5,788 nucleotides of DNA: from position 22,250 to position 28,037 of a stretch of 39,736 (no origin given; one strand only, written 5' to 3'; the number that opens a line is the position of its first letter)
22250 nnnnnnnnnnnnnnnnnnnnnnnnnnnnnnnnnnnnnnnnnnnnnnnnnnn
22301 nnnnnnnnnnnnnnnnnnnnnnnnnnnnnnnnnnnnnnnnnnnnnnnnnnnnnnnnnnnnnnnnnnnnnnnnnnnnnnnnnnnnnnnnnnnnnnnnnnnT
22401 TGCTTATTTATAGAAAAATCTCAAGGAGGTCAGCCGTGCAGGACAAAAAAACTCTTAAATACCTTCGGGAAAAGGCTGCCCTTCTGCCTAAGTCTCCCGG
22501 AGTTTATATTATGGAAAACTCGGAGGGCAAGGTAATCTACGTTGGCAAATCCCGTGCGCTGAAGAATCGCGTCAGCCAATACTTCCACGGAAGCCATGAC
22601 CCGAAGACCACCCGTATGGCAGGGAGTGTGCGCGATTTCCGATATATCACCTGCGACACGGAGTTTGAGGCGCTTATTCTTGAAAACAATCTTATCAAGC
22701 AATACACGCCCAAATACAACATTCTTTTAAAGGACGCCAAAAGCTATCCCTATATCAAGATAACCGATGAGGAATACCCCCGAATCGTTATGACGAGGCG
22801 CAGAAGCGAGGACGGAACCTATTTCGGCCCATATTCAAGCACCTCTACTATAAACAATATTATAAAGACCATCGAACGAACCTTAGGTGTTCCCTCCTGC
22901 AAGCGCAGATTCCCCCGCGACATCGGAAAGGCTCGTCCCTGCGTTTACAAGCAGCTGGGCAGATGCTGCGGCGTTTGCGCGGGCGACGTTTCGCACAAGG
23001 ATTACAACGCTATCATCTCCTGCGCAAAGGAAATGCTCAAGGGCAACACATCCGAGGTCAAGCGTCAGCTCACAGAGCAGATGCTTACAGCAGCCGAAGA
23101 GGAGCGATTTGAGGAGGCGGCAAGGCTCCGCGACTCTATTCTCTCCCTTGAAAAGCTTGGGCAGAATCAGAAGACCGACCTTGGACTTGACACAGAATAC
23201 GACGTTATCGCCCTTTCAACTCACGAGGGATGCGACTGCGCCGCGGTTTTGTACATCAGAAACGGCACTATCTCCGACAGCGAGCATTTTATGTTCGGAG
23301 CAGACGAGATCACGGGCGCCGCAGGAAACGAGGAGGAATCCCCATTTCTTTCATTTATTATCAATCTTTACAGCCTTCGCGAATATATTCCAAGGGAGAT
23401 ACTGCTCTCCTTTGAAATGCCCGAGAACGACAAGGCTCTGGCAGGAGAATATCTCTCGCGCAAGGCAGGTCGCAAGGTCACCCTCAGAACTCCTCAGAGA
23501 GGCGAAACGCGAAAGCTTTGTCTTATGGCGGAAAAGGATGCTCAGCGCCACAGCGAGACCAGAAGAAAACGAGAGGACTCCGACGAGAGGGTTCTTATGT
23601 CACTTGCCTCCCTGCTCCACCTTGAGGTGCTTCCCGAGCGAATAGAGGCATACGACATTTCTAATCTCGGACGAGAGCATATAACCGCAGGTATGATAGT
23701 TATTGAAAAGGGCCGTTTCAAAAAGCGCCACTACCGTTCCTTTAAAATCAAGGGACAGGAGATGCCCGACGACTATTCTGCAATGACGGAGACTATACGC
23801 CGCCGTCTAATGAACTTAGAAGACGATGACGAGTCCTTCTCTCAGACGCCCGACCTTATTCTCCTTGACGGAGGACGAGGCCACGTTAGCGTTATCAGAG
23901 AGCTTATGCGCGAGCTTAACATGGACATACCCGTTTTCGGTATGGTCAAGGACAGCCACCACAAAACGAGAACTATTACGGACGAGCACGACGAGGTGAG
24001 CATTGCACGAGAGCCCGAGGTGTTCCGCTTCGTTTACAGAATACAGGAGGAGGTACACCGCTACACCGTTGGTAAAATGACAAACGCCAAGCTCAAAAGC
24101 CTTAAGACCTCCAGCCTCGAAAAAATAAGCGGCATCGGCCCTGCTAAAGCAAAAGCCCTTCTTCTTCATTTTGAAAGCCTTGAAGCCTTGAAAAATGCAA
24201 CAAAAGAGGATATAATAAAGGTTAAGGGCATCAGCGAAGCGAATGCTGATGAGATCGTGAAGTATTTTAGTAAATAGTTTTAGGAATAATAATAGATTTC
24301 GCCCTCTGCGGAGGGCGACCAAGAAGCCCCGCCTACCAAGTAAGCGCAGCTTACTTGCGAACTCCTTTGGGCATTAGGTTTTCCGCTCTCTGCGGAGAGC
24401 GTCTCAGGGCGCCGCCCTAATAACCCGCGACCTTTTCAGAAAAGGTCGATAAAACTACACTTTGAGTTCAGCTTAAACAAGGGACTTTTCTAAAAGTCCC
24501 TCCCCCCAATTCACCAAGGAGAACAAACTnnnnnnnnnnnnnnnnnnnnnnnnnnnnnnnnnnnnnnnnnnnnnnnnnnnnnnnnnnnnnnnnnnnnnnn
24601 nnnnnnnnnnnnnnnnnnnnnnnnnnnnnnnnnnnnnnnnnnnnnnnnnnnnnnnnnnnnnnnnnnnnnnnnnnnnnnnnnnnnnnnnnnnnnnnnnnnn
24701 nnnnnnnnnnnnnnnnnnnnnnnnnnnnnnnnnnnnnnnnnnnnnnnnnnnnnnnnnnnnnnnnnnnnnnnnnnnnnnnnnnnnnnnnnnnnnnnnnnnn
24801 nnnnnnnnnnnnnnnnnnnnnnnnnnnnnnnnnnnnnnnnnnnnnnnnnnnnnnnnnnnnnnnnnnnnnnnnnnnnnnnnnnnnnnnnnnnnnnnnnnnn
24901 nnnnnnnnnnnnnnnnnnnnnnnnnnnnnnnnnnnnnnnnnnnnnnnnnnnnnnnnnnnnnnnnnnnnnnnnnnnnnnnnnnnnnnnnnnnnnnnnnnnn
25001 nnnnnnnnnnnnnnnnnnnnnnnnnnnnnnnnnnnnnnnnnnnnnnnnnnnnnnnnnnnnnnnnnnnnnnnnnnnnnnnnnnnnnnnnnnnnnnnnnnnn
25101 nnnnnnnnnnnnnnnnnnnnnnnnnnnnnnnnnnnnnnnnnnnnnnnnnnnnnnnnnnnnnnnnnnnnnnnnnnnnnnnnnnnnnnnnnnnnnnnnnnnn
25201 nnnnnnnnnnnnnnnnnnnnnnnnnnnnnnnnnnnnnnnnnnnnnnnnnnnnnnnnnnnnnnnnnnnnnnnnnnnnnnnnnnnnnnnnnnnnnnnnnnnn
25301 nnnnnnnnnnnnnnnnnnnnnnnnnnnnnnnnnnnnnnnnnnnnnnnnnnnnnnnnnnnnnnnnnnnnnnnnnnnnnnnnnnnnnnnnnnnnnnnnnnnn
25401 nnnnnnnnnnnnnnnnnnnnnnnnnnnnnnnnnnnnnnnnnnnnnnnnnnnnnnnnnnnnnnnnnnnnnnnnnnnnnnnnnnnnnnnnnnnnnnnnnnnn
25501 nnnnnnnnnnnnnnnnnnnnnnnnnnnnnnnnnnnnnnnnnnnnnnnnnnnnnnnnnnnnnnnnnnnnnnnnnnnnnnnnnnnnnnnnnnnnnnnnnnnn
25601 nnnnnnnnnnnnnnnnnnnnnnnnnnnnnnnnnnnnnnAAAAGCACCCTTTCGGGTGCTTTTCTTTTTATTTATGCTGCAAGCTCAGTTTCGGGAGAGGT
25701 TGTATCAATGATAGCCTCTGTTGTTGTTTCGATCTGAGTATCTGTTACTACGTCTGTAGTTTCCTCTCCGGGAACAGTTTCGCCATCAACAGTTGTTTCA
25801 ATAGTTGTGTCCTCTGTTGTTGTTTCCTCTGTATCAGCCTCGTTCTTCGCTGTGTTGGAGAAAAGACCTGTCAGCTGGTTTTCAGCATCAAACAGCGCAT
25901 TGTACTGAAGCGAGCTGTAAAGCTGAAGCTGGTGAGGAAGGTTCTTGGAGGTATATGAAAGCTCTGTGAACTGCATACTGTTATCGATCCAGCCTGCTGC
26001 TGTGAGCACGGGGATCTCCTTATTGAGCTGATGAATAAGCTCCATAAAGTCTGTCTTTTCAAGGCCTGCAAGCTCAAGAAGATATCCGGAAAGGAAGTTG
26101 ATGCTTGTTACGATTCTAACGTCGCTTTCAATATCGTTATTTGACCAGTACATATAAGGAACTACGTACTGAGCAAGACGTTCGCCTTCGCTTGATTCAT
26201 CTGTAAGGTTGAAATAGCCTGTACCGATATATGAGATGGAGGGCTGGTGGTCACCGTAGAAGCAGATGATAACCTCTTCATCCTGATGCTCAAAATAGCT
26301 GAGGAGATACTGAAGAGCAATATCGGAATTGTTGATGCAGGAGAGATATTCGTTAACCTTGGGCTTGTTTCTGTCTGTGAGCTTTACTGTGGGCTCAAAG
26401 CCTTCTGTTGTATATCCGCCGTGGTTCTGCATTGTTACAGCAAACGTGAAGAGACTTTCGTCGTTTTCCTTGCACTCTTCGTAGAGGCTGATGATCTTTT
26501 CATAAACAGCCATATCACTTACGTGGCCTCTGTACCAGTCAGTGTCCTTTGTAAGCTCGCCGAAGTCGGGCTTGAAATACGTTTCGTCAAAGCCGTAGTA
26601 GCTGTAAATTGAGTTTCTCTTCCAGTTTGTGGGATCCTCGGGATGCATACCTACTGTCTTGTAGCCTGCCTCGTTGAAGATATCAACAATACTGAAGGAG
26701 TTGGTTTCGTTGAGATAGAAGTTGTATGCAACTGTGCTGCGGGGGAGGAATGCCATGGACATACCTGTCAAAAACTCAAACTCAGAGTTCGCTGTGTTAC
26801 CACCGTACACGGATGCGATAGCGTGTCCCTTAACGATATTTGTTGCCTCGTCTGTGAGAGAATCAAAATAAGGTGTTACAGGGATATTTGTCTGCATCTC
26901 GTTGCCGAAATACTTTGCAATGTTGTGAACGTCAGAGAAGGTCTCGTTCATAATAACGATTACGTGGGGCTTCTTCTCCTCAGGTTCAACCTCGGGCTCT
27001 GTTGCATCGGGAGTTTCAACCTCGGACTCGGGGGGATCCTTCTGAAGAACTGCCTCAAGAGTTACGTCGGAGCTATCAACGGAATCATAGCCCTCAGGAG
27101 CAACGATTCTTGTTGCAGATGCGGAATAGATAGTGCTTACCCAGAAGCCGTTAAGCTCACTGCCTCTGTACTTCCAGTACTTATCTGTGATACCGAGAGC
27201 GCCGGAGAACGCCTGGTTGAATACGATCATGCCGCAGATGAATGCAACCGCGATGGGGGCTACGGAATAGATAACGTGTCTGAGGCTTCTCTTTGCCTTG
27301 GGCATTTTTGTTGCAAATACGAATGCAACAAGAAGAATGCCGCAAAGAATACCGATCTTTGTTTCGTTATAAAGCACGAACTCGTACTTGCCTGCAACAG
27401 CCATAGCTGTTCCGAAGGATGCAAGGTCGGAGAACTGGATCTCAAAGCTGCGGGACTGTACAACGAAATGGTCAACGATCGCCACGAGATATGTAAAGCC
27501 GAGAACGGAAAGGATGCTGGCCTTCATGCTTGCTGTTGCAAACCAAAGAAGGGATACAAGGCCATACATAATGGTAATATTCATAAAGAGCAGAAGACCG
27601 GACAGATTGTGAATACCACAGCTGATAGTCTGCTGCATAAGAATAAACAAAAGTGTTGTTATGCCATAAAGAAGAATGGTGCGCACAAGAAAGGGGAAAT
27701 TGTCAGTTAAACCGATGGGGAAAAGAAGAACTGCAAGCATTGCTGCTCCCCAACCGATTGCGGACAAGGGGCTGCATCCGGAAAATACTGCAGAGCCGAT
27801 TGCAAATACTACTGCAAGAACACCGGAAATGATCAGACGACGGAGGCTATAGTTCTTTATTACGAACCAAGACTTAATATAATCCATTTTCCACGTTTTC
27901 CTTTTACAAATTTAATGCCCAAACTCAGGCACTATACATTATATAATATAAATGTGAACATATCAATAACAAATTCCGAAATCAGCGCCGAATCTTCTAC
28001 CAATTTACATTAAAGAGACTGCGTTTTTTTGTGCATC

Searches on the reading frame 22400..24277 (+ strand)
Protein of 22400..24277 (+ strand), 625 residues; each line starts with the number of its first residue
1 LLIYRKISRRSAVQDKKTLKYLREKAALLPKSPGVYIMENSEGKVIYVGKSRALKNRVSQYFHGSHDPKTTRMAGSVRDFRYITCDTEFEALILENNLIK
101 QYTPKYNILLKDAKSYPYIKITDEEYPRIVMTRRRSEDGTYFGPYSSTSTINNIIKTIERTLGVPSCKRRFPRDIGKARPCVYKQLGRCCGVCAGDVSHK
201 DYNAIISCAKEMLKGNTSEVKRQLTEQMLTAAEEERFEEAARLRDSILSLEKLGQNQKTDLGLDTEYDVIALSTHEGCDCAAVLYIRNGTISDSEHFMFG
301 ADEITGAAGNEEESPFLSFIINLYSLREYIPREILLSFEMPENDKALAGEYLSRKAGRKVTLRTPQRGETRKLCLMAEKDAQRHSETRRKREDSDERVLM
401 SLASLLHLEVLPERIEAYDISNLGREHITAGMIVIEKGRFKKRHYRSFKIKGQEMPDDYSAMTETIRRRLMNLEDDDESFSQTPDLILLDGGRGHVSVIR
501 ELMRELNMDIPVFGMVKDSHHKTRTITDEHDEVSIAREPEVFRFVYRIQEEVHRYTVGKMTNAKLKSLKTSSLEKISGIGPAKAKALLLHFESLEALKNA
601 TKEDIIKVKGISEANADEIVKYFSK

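Call 53: search_protein_families(library=pfam, proteins=[window:22400-24277:+], max_evalue=0.00001)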
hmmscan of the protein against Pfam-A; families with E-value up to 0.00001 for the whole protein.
window:22400-24277:+ (625 aa): 7 families
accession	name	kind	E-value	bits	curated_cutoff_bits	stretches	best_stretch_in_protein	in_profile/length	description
PF08459.17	UvrC_RNaseH_dom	-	1.2e-46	158.9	22.3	1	404-557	2-159/159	UvrC RNAse H endonuclease domain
PF22920.2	UvrC_RNaseH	-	3.7e-23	82.1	24.3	1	267-386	2-114/116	UvrC Ribonuclease H-like domain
PF01541.30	GIY-YIG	-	5.1e-13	49.6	22.6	1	33-107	2-78/78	GIY-YIG catalytic domain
PF14520.12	HHH_5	-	1.6e-12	48.1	27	1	572-621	3-53/57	Helix-hairpin-helix domain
PF12826.13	HHH_2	-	2.5e-10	40.8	27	1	576-624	8-56/64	Helix-hairpin-helix motif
PF02151.25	UVR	-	6.8e-09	35.6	21.5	1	219-252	2-35/36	UvrB/uvrC motif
PF00633.29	HHH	-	4e-08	33.1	24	0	593-622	1-30/30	Helix-hairpin-helix motif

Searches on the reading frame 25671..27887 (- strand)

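Call 53: search_protein_families(library=pfam, proteins=[window:25671-27887:-], max_evalue=0.00001)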
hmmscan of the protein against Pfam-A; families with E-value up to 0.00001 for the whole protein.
window:25671-27887:- (738 aa): 1 family
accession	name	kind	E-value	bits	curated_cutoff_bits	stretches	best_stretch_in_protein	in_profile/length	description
PF00884.28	Sulfatase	-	1.3e-34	120.3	25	1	307-608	1-300/301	Sulfatase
